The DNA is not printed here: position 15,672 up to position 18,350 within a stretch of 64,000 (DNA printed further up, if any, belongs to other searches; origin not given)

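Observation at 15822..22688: A translationally coupled four-gene operon: a 793-aa bitopic auxiliary protein, an ABC ATPase, a tandem-fused double ABC-2 permease and a secreted HEAT-repeat protein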

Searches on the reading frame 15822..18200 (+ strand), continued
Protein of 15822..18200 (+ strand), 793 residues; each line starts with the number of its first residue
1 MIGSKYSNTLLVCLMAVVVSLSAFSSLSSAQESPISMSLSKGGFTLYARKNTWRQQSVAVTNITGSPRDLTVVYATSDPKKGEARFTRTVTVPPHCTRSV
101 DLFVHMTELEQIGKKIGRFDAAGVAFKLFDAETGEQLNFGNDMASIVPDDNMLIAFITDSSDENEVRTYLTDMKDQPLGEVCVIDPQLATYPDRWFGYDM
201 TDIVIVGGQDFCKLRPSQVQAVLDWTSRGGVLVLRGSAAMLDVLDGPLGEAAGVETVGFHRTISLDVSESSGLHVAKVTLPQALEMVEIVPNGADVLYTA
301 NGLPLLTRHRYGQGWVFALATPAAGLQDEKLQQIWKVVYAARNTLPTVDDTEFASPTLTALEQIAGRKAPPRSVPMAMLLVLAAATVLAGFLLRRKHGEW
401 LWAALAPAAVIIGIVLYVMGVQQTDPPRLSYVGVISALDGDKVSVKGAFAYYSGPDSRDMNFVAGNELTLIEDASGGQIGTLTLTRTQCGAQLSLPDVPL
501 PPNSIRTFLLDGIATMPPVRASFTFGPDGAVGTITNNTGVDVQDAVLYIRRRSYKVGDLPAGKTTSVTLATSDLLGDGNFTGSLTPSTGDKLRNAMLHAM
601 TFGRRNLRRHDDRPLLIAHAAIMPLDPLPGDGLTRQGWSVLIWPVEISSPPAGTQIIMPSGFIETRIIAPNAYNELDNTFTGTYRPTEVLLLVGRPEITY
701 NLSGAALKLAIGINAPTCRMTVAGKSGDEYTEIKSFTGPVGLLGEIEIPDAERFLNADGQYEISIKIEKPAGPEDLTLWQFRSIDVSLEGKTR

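Call 50: find_encoding_contigs(protein=P0235, flank=8000, max_places=1)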
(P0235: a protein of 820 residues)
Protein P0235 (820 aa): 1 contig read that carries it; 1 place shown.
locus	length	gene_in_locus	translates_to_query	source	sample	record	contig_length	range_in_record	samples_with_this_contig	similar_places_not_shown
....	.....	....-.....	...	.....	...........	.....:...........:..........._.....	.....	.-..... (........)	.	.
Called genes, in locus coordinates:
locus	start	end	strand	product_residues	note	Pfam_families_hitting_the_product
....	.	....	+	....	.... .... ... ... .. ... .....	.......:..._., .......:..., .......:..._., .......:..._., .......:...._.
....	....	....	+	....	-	-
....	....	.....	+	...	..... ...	-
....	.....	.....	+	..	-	?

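Call 52: find_encoding_contigs(protein=P0273, flank=8000, max_places=2)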
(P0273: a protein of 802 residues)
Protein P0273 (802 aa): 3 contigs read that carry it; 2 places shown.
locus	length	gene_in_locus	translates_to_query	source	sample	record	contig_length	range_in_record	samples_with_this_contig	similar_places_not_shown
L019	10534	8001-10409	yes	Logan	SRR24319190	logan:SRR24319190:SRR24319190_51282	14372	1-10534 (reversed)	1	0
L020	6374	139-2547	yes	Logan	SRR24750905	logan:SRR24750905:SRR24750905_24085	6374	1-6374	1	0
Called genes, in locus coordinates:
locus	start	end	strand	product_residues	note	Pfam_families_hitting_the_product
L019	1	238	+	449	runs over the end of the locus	-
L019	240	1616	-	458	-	PF04055:Radical_SAM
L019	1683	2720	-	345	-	PF01040:UbiA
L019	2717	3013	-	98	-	PF03626:COX4_pro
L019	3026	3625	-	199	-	PF00510:COX3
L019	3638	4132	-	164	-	PF00510:COX3 (weak)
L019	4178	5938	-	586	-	PF00115:COX1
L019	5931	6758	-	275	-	PF00116:COX2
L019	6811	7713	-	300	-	PF10114:PocR, PF00165:HTH_AraC, PF12833:HTH_18, PF00165:HTH_AraC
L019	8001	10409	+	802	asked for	-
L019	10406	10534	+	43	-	?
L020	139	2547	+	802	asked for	-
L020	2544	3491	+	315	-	PF00005:ABC_tran, PF13304:AAA_21 (weak)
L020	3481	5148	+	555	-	PF12679:ABC2_membrane_2 (weak), PF12698:ABC2_membrane_3, PF01061:ABC2_membrane (weak), PF12698:ABC2_membrane_3 (weak)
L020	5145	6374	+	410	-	?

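Call 53: find_encoding_contigs(protein=P0215, flank=8000, max_places=2)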
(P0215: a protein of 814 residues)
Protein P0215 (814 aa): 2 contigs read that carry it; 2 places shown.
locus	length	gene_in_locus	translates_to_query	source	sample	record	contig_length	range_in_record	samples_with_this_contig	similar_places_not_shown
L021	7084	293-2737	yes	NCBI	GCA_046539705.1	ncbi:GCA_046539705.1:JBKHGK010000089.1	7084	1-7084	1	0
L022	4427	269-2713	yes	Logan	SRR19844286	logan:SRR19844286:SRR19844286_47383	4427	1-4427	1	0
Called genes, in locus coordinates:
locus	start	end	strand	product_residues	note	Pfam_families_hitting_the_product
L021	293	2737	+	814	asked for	-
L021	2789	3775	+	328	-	PF00005:ABC_tran, PF13304:AAA_21 (weak), PF13732:DrrA1-3_C (weak)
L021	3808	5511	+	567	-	PF01061:ABC2_membrane (weak), PF12698:ABC2_membrane_3 (weak)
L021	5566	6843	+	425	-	PF00275:EPSP_synthase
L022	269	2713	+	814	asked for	-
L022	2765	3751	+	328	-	PF00005:ABC_tran, PF13304:AAA_21 (weak), PF13732:DrrA1-3_C (weak)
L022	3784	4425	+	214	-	?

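Call 54: fold_search(model_id=the predicted structure, library=pdb)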
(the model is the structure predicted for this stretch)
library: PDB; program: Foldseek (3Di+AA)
matches with E <= 10: 1861; with E <= 0.001: 195
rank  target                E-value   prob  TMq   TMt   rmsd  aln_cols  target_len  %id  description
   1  6d8g_B                2.2e-09  0.99  0.11  0.11  32.2       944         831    8  D341A D367A calcium binding mutant of Bacteroides uniformis beta-glucuronidase 2 (released 2018-10-17)
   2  7q61_A                4.1e-09  0.99  0.10  0.07  33.2       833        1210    7  Structure of TEV conjugated A2ML1 (A2ML1-TC) (released 2022-04-20)
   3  6d50_A                4.8e-09  1.00  0.14  0.13  25.4       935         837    9  Bacteroides uniforms beta-glucuronidase 2 bound to D-glucaro-1,5-lactone (released 2018-10-17)
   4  6d8g_A                5.1e-09  1.00  0.11  0.11  31.2       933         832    8  D341A D367A calcium binding mutant of Bacteroides uniformis beta-glucuronidase 2 (released 2018-10-17)
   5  5uj6_A                5.4e-09  1.00  0.13  0.13  23.4       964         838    9  Crystal Structure of Bacteroides Uniformis beta-glucuronidase (released 2017-06-28)
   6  8dhl_A                1.0e-08  0.99  0.14  0.13  24.6       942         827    8  Tannerella forsythia beta-glucuronidase (L2) (released 2023-05-17)
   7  7nit_D                1.4e-08  0.98  0.13  0.09  27.9      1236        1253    7  X-ray structure of a multidomain BbgIII from Bifidobacterium bifidum (released 2021-12-22)
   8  8q2h                  2.1e-08  0.98  0.12  0.09  26.0      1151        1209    6  beta-galactosidase from Bacillus circulans (released 2024-10-16)
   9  5uj6_B                2.2e-08  0.99  0.13  0.13  24.8       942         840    8  Crystal Structure of Bacteroides Uniformis beta-glucuronidase (released 2017-06-28)
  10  6hpd                  1.9e-07  0.95  0.13  0.12  29.7      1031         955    7  The structure of a beta-glucuronidase from glycoside hydrolase family 2 (released 2019-07-24)
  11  5dmy_B                4.2e-07  0.97  0.14  0.14  24.9       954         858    8  Beta-galactosidase - construct 33-930 (released 2016-10-05)
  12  6byc                  4.7e-07  0.97  0.13  0.12  26.5       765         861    8  Crystal structure of the GH2 exo-beta-mannanase from Xanthomonas axonopodis pv. citri (released 2018-07-18)
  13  3wnn_A                6.1e-07  0.90  0.13  0.15  32.1       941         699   10  D308A mutant of Bacillus circulans T-3040 cycloisomaltooligosaccharide glucanotransferase complexed with isomaltooctao (released 2014-02-05)
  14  9ijj_h                8.0e-07  0.72  0.10  0.06  36.5      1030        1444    8  In situ structure of the central apparatus in mouse sperm axoneme. (released 2025-06-04)
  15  6ed1_A                8.5e-07  0.96  0.15  0.14  24.7       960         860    8  Bacteroides dorei Beta-glucuronidase (released 2019-02-13)
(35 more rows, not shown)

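Call 62: search_protein_families(library=pfam, proteins=[L020:5145-6374:+, P0273, P0215, P0235], max_evalue=0.1)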
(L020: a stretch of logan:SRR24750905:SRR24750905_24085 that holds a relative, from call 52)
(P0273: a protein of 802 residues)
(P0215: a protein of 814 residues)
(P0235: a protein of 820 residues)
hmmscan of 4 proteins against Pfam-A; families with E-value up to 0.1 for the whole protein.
L020:5145-6374:+ (410 aa): 9 families
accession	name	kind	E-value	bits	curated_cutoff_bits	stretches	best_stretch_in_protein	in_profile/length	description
PF13646.12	HEAT_2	-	3.7e-47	159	27.7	5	200-272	2-75/88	HEAT repeats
PF03130.22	HEAT_PBS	-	1.2e-16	59.7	20.9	3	309-332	4-27/27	PBS lyase HEAT-like repeat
PF02985.28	HEAT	-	2e-14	52.8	23.5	1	169-193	3-27/31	HEAT repeat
PF13513.12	HEAT_EZ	-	1.2e-13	51.6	27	1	287-317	25-55/55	HEAT-like repeat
PF00514.29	Arm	-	8e-07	29.3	20.6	0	201-222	16-37/41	Armadillo/beta-catenin-like repeat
PF01602.26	Adaptin_N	-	9.1e-07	28.2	37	0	289-366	264-344/524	Adaptin N terminal region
PF21547.3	TTI1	-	0.0058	16.9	27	0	169-210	3-43/90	TELO2-interacting protein 1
PF12717.13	Cnd1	-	0.0071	16.8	26.4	0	38-61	22-45/162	non-SMC mitotic condensation complex subunit 1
PF08713.17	DNA_alkylation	-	0.017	15.2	21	1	158-207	113-161/213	DNA alkylation repair enzyme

P0273 (802 aa): 1 family
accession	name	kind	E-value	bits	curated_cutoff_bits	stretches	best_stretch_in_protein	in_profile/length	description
PF14258.12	DUF4350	-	0.038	14.7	30.4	0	191-259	38-96/181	Domain of unknown function (DUF4350)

P0215 (814 aa): 2 families
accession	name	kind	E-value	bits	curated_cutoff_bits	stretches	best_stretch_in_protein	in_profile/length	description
PF10166.14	DUF2368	-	0.0043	17.1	25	1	362-417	51-102/134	Uncharacterised conserved protein (DUF2368)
PF14258.12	DUF4350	-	0.028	15.1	30.4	1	205-311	50-160/181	Domain of unknown function (DUF4350)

P0235 (820 aa): 2 families
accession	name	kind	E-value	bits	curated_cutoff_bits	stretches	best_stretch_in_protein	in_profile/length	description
PF14258.12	DUF4350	-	0.047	14.4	30.4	0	201-249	39-76/181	Domain of unknown function (DUF4350)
PF16220.10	DUF4880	-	0.065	13.6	25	0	201-225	3-27/43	Domain of unknown function (DUF4880)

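Call 66: search_solved_structures(query=A1, max_evalue=10)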
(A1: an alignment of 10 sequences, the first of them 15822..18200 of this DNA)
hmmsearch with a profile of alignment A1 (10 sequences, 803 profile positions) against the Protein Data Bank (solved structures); distinct sequences matched with E-value up to 10: 1.
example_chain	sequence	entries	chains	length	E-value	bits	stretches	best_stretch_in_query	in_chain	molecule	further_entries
1uli_B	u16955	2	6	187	1.4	9.9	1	425-495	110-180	biphenyl dioxygenase small subunit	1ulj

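Call 73: search_protein_families(library=pfam, proteins=[P0220, P0222, P0230, P0254, P0256, P0269, P0159, P0177, P0188, P0196], max_evalue=0.01)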
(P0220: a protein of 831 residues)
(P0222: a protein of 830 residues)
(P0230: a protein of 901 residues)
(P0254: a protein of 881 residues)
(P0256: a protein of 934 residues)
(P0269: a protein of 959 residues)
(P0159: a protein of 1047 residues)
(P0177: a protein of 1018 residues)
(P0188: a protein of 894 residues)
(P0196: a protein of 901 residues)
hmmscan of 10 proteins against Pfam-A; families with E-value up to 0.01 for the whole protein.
P0220 (831 aa): 0 families

P0222 (830 aa): 0 families

P0230 (901 aa): 1 family
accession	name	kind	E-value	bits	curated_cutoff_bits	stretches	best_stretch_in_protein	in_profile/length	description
PF14258.12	DUF4350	-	0.008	16.9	30.4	0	299-411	50-166/181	Domain of unknown function (DUF4350)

P0254 (881 aa): 0 families

P0256 (934 aa): 1 family
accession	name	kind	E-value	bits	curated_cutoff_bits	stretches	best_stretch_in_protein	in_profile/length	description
PF14258.12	DUF4350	-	0.00083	20.1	30.4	1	285-324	46-76/181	Domain of unknown function (DUF4350)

P0269 (959 aa): 0 families

P0159 (1047 aa): 0 families

P0177 (1018 aa): 1 family
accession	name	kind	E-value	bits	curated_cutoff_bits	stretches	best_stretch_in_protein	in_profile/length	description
PF14258.12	DUF4350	-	1.7e-06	28.9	30.4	1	355-476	41-160/181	Domain of unknown function (DUF4350)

P0188 (894 aa): 2 families
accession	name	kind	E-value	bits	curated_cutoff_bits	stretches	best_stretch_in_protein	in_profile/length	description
PF14258.12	DUF4350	-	6.1e-06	27.1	30.4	1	221-364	43-160/181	Domain of unknown function (DUF4350)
PF24157.1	DUF7408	-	0.00027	21.4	27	0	212-282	37-100/174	Domain of unknown function (DUF7408)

P0196 (901 aa): 1 family
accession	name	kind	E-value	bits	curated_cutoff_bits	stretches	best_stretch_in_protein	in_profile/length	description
PF14258.12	DUF4350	-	0.00038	21.2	30.4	1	222-333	51-157/181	Domain of unknown function (DUF4350)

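Call 84: list_cluster_members(proteins=[P0220, P0222, P0230, P0232, P0236, P0248, P0254, P0263, P0267, P0269])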
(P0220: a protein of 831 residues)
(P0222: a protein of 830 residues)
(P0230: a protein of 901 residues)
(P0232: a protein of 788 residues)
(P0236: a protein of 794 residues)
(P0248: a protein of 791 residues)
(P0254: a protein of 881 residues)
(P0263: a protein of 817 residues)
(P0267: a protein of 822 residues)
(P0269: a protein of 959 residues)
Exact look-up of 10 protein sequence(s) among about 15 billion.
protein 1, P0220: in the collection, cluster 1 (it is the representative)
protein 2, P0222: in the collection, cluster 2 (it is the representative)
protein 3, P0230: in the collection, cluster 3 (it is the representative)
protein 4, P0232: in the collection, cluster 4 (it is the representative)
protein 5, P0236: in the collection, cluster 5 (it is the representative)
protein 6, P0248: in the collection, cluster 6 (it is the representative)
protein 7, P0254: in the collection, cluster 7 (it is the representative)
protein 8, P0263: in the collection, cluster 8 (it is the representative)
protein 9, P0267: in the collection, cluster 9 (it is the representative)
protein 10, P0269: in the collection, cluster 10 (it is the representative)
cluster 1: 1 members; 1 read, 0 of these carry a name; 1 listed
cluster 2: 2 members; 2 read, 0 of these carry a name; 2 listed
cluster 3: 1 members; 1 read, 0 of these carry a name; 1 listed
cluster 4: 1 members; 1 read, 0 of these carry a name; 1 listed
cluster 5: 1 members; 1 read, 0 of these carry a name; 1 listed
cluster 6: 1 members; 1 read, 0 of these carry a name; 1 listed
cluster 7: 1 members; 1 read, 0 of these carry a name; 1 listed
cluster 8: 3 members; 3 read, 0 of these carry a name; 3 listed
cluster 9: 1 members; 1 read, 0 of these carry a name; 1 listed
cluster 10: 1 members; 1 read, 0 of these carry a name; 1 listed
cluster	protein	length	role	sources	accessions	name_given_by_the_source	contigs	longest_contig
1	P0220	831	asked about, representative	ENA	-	-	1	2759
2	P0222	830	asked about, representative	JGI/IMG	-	-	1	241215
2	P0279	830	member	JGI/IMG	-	-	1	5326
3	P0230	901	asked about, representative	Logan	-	-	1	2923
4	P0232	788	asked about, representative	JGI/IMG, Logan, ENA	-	-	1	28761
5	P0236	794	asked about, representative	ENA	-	-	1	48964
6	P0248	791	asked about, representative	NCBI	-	-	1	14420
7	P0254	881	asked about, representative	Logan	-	-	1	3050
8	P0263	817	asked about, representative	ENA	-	-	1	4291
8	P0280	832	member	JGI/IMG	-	-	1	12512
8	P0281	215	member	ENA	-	-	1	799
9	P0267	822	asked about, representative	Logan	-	-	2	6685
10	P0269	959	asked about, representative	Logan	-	-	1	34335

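Call 85: find_encoding_contigs(protein=P0222, flank=8000, max_places=1)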
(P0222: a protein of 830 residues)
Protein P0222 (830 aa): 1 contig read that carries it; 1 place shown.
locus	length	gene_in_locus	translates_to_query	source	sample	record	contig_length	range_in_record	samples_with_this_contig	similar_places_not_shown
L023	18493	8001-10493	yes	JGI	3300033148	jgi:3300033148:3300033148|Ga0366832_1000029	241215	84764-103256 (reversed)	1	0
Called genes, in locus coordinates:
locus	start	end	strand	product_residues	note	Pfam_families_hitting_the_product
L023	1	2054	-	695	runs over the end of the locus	PF13646:HEAT_2 (faint)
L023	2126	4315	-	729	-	PF07584:BatA, PF13519:VWA_2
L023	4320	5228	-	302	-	PF01882:DUF58, PF13519:VWA_2 (weak)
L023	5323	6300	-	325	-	PF00482:T2SSF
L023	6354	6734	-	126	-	PF01648:ACPS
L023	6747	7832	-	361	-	PF00154:RecA_N, PF06745:ATPase (faint), PF08423:Rad51 (weak), PF27531:MT3502_N (faint), PF21096:RecA_C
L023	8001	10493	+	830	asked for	-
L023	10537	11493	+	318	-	PF00005:ABC_tran, PF13304:AAA_21 (faint), PF13732:DrrA1-3_C (weak)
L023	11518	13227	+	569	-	PF01061:ABC2_membrane, PF12679:ABC2_membrane_2 (faint)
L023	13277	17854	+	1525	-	PF14237:GYF_2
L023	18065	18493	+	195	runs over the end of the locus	-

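Call 86: find_encoding_contigs(protein=P0236, flank=8000, max_places=1)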
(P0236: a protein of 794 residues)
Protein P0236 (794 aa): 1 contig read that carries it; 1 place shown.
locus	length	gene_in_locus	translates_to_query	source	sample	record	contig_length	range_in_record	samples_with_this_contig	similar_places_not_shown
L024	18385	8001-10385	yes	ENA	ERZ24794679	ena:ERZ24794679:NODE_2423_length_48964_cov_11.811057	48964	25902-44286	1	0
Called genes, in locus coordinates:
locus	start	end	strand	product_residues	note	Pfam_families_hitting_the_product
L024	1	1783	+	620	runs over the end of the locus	PF02550:AcetylCoA_hydro, PF13336:AcetylCoA_hyd_C, PF00583:Acetyltransf_1, PF13420:Acetyltransf_4 (faint)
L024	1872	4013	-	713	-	PF07584:BatA, PF13519:VWA_2 (weak)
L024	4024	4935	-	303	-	PF01882:DUF58, PF13519:VWA_2 (weak)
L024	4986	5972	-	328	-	PF00482:T2SSF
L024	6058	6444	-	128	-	PF01648:ACPS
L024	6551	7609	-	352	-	PF00154:RecA_N, PF08423:Rad51, PF06745:ATPase (faint), PF13481:AAA_25 (faint), PF01637:ATPase_2 (faint), PF21096:RecA_C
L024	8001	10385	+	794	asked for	-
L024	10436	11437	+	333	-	PF00005:ABC_tran, PF13304:AAA_21 (weak)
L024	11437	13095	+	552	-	PF01061:ABC2_membrane, PF12679:ABC2_membrane_2, PF12698:ABC2_membrane_3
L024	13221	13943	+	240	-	-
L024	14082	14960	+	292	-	-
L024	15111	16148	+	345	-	PF01408:GFO_IDH_MocA, PF22725:GFO_IDH_MocA_C3, PF02894:GFO_IDH_MocA_C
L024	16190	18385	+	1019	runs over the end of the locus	-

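Call 89: search_protein_families(library=padloc, proteins=[window:15822-18200:+], max_evalue=0.001)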
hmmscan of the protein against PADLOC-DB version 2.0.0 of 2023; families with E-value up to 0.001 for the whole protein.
window:15822-18200:+ (793 aa): 0 families
